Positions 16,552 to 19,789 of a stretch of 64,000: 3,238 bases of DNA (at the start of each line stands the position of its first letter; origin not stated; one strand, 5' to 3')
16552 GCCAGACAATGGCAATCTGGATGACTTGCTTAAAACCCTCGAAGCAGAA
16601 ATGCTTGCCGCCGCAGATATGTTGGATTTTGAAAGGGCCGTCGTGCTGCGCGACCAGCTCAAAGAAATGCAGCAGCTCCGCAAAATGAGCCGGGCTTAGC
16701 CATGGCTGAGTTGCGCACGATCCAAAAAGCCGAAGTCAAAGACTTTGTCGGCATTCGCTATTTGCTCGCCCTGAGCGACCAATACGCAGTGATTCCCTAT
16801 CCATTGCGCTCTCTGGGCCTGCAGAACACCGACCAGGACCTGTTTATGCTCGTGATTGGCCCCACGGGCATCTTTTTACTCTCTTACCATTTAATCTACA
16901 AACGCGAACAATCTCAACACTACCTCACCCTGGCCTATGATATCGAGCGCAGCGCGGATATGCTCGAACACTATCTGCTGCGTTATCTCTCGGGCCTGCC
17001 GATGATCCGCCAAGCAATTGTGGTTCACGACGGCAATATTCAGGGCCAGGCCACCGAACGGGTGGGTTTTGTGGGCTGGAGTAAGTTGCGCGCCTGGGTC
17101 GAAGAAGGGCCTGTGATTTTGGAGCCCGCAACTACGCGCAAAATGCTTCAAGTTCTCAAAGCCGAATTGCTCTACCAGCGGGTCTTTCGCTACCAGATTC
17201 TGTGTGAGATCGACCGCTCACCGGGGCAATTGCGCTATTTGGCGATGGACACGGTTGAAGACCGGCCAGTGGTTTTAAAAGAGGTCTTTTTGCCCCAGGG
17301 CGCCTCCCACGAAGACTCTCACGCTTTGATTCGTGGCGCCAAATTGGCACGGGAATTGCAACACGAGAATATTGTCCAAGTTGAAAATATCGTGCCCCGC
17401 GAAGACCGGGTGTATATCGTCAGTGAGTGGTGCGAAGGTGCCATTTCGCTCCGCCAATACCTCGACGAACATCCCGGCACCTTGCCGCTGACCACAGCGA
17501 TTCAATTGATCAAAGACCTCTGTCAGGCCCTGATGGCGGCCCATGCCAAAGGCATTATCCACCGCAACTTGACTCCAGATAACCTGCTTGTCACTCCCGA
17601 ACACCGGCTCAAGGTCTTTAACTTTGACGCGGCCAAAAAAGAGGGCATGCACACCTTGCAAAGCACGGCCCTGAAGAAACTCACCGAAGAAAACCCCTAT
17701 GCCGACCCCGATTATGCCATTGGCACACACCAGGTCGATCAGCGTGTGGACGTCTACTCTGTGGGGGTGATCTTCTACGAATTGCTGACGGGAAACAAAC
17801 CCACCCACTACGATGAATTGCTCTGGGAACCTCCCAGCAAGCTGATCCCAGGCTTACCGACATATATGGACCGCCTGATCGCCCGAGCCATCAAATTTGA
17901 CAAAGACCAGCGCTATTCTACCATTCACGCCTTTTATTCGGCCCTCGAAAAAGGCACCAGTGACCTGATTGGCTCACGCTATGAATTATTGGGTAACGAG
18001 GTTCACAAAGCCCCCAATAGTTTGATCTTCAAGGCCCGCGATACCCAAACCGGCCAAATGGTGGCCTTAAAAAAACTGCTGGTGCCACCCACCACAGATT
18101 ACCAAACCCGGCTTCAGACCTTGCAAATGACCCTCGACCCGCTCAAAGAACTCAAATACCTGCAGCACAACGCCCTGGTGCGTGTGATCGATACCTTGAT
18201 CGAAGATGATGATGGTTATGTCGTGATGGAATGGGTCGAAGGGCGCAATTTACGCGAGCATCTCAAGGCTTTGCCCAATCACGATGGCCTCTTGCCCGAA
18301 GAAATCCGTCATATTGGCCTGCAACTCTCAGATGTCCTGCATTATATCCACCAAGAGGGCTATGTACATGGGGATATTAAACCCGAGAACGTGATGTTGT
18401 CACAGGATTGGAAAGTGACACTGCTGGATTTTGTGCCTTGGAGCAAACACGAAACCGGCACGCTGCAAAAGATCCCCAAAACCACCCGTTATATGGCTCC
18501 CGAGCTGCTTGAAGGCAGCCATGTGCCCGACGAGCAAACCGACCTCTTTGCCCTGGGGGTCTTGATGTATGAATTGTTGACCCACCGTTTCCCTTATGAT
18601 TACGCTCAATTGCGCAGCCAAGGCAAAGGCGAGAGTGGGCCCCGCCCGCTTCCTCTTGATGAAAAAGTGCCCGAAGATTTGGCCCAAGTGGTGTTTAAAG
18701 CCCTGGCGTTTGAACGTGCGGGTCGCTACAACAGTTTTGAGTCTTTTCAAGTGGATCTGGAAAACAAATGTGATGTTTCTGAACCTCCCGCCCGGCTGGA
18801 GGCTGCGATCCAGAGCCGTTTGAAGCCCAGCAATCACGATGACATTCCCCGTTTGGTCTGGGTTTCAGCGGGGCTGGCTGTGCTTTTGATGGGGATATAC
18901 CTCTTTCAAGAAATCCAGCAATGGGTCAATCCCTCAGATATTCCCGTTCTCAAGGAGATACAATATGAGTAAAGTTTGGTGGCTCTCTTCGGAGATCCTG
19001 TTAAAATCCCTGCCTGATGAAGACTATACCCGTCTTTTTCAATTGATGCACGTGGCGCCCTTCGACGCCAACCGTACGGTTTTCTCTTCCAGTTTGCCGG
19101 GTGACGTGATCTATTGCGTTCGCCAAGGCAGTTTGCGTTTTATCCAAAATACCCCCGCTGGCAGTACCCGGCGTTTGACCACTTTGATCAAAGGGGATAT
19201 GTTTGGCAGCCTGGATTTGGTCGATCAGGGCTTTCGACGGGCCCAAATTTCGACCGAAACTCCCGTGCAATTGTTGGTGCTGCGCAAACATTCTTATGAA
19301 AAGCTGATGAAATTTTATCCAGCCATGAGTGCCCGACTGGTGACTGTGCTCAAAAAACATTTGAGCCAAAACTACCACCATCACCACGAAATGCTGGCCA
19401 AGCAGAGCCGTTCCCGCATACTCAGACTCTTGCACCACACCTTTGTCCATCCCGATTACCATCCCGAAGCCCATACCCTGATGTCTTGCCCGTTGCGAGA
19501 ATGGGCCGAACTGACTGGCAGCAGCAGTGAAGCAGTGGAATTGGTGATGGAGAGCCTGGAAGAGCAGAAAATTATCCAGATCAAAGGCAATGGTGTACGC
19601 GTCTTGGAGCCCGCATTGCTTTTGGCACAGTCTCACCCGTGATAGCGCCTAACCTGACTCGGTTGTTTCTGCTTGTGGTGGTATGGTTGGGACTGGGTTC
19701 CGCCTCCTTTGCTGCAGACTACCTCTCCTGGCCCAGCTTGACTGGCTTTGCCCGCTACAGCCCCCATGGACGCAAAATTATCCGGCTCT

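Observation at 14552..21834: uvrB appears co-transcribed with a NERD-like/tandem-pseudokinase membrane protein, a Crp-like regulator, a WD40 protein and a phosphodiester glycosidase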

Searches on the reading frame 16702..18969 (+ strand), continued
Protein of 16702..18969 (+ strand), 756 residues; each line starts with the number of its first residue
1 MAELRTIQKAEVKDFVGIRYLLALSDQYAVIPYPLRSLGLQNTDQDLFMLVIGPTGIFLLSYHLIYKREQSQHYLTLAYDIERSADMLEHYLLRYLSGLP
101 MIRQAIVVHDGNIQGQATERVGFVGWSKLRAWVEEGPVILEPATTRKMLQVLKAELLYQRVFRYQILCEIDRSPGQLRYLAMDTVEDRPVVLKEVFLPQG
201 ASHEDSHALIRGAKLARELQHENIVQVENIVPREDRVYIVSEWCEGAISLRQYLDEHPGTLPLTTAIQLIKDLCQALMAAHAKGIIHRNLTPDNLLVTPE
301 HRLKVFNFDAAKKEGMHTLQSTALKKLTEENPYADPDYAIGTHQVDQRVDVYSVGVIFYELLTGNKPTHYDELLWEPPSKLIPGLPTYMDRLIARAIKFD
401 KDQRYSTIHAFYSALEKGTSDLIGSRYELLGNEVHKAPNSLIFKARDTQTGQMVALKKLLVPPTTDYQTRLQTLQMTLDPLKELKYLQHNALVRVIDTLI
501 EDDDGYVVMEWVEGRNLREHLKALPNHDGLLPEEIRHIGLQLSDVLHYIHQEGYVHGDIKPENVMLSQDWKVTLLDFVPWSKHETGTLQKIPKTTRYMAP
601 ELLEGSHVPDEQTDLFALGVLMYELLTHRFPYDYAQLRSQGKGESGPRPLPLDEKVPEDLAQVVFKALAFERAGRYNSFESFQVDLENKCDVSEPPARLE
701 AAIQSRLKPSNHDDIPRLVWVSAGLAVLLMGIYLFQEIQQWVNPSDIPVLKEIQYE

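Call 75: fold_search(model_id=the predicted structure, library=pdb)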
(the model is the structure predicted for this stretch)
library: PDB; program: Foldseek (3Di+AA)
matches with E <= 10: 2000; with E <= 0.001: 2000
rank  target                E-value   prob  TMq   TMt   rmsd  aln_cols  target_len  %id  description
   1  4eqm_A                6.7e-17  1.00  0.29  0.76   4.5       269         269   25  Structural analysis of Staphylococcus aureus serine/threonine kinase PknB (released 2012-06-27)
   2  9ymt                  1.2e-16  1.00  0.29  0.76   4.3       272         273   26  Staphylococcus aureus serine/threonine kinase Stk1 with inhibitor GW779439X (released 2026-03-11)
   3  1mru_A                1.5e-16  1.00  0.29  0.78   3.4       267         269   28  Intracellular Ser/Thr protein kinase domain of Mycobacterium tuberculosis PknB. (released 2003-02-11)
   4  5u94                  1.6e-16  1.00  0.29  0.80   3.9       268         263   27  Crystal structure of the Mycobacterium tuberculosis PASTA kinase PknB in complex with the potential theraputic kinase in (released 2017-12-20)
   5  1o6y                  5.9e-16  1.00  0.29  0.81   3.1       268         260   28  Catalytic domain of PknB kinase from Mycobacterium tuberculosis (released 2003-01-30)
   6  3niz                  7.7e-16  1.00  0.29  0.72   4.1       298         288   23  Cryptosporidium parvum cyclin-dependent kinase cgd5_2510 with ADP bound. (released 2010-07-28)
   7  4eqm_D                2.9e-15  1.00  0.29  0.77   4.7       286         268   26  Structural analysis of Staphylococcus aureus serine/threonine kinase PknB (released 2012-06-27)
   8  2fum_A                4.2e-15  1.00  0.28  0.77   4.1       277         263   27  Catalytic domain of protein kinase PknB from Mycobacterium tuberculosis in complex with mitoxantrone (released 2006-08-01)
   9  3f5x_A                4.5e-15  1.00  0.28  0.68   5.8       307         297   21  CDK-2-Cyclin complex with indazole inhibitor 9 bound at its active site (released 2009-02-03)
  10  6b2q_C                4.7e-15  1.00  0.28  0.75   4.0       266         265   26  Dual Inhibition of the Essential Protein Kinases A and B in Mycobacterium tuberculosis (released 2018-02-14)
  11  9qcv_K                5.8e-15  1.00  0.29  0.71   4.3       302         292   22  Cryo-EM structure of CAK-CDK2-cyclin A2 bound to AMP-PNP (released 2025-10-15)
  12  7kjs_A                7.6e-15  1.00  0.29  0.69   4.6       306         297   22  Crystal structure of CDK2/cyclin E in complex with PF-06873600 (released 2021-06-23)
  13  9r2i_C                8.4e-15  1.00  0.29  0.57   5.7       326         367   21  Cryo-EM structure of the complex CDK16:CCNY:14-3-3 (released 2026-03-25)
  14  6gva_A                8.9e-15  1.00  0.29  0.71   4.1       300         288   23  CDK2/cyclin A2 in complex with pyrazolo[4,3-d]pyrimidine inhibitor LGR4455 (released 2019-05-01)
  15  8b54_A                8.9e-15  1.00  0.28  0.70   5.7       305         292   22  CDK2/cyclin A2 in complex with pyrazolo[4,3-d]pyrimidine inhibitor LGR6768 (released 2023-03-29)
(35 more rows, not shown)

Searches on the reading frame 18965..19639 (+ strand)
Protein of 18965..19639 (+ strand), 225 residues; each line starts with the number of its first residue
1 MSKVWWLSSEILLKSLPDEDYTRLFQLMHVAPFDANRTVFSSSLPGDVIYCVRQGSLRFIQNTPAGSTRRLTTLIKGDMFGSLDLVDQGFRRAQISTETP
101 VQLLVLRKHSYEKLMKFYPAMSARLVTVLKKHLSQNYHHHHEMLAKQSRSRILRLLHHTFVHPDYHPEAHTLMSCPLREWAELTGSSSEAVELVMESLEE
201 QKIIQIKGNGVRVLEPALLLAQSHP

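Call 7: search_protein_families(library=pfam, proteins=[window:18965-19639:+], max_evalue=0.01)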
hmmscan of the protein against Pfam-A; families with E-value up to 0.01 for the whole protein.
window:18965-19639:+ (225 aa): 3 families
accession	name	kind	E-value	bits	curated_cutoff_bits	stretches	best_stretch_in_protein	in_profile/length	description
PF00027.35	cNMP_binding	-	6.4e-13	48.9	27.5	1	33-116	4-87/89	Cyclic nucleotide-binding domain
PF13545.12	HTH_Crp_2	-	6.1e-05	23.3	27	1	151-220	2-68/70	Crp-like helix-turn-helix domain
PF05732.17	RepL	-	6.5e-05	22.9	20.3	1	173-220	74-121/164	Firmicute plasmid replication protein (RepL)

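Call 8: search_protein_families(library=ncbifam, proteins=[window:18965-19639:+], max_evalue=0.01)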
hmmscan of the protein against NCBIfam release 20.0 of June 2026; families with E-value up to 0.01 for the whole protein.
window:18965-19639:+ (225 aa): 7 families
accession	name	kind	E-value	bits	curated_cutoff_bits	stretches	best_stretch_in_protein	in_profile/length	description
NF008732.0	PRK11753.1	equivalog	4.8e-14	52.3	266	1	18-213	13-210/214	cAMP-activated global transcriptional regulator CRP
NF041163.2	encap_f2b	equivalog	1.3e-08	34.4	400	1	13-172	79-240/450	family 2B encapsulin nanocompartment shell protein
NF052518.1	TransRegLdrP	equivalog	5.1e-07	29.9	300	1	35-209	6-174/195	transcriptional regulator LdrP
NF045989.1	TransRegFnrLRhodb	equivalog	0.00017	20.9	300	1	22-210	30-221/245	transcriptional regulator FnrL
TIGR03896.1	cyc_nuc_ocin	subfamily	0.00039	19.9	161.05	1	47-139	180-272/317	bacteriocin-type transport-associated protein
TIGR03697.1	NtcA_cyano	equivalog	0.0012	18.7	244.95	1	37-219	2-188/193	global nitrogen regulator NtcA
NF050806.1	TransRegFixKCaul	equivalog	0.0032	16.7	300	1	30-157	25-149/215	transcriptional regulator FixK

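Call 19: search_protein_families(library=padloc, proteins=[window:18965-19639:+], max_evalue=0.01)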
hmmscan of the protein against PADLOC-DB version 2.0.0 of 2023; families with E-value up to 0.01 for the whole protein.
window:18965-19639:+ (225 aa): 0 families

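Call 43: search_solved_structures(query=window:18965-19639:+, max_evalue=0.001, show_alignments=2)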
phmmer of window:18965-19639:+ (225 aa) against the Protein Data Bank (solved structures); distinct sequences matched with E-value up to 0.001: 68 (the best 60 are shown).
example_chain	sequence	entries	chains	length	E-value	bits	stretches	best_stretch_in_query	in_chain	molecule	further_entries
4ev0_A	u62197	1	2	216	2.3e-12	50.2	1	34-219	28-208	Transcription regulator, Crp family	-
4cyd_A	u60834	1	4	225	2.4e-12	50.1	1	22-216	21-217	PROBABLE TRANSCRIPTION REGULATOR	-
4byy_A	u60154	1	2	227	2.5e-12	50.1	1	22-216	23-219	TRANSCRIPTIONAL REGULATOR, CRP/FNR FAMILY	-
3r6s_A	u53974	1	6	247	4.3e-12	49.3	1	21-216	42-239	transcription regulator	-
3h3u_A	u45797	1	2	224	6.2e-12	48.8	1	28-215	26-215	PROBABLE TRANSCRIPTIONAL REGULATORY PROTEIN (PROBABLY CRP/FNR-FAMILY)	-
3mzh_A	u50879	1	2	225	6.3e-12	48.8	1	28-215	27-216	PROBABLE TRANSCRIPTIONAL REGULATORY PROTEIN (PROBABLY CRP/FNR-FAMILY)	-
3d0s_A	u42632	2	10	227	6.5e-12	48.7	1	28-215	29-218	TRANSCRIPTIONAL REGULATORY PROTEIN | PROBABLE TRANSCRIPTIONAL REGULATORY PROTEIN (PROBABLY CRP/ FNR-FAMILY)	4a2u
3i54_A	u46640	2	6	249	1.2e-11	47.9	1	28-215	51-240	Transcriptional regulator, Crp/Fnr family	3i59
4i02_A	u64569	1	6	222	1.1e-08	38.2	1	24-211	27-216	Catabolite gene activator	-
4i0a_A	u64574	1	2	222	2.1e-08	37.3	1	24-211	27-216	Catabolite gene activator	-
1g6n_A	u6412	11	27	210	2.5e-08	37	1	26-211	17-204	CATABOLITE GENE ACTIVATOR PROTEIN | PROTEIN (CATABOLITE GENE ACTIVATOR PROTEIN) | Catabolite gene activator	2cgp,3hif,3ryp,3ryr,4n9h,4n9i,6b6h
1i5z_A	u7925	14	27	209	2.7e-08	36.9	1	26-211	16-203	CATABOLITE GENE ACTIVATOR PROTEIN | CATABOLITE GENE ACTIVATOR PROTEIN (CAP) | PROTEIN (CATABOLITE GENE ACTIVATOR PROTEIN (CAP))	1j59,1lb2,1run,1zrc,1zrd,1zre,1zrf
4i01_A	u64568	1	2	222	2.8e-08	36.8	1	24-211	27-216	Catabolite gene activator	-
4i09_A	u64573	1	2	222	2.8e-08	36.8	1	24-211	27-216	Catabolite gene activator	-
4hzf_A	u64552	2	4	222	2.8e-08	36.8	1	24-211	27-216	Catabolite gene activator | cAMP-activated global transcriptional regulator CRP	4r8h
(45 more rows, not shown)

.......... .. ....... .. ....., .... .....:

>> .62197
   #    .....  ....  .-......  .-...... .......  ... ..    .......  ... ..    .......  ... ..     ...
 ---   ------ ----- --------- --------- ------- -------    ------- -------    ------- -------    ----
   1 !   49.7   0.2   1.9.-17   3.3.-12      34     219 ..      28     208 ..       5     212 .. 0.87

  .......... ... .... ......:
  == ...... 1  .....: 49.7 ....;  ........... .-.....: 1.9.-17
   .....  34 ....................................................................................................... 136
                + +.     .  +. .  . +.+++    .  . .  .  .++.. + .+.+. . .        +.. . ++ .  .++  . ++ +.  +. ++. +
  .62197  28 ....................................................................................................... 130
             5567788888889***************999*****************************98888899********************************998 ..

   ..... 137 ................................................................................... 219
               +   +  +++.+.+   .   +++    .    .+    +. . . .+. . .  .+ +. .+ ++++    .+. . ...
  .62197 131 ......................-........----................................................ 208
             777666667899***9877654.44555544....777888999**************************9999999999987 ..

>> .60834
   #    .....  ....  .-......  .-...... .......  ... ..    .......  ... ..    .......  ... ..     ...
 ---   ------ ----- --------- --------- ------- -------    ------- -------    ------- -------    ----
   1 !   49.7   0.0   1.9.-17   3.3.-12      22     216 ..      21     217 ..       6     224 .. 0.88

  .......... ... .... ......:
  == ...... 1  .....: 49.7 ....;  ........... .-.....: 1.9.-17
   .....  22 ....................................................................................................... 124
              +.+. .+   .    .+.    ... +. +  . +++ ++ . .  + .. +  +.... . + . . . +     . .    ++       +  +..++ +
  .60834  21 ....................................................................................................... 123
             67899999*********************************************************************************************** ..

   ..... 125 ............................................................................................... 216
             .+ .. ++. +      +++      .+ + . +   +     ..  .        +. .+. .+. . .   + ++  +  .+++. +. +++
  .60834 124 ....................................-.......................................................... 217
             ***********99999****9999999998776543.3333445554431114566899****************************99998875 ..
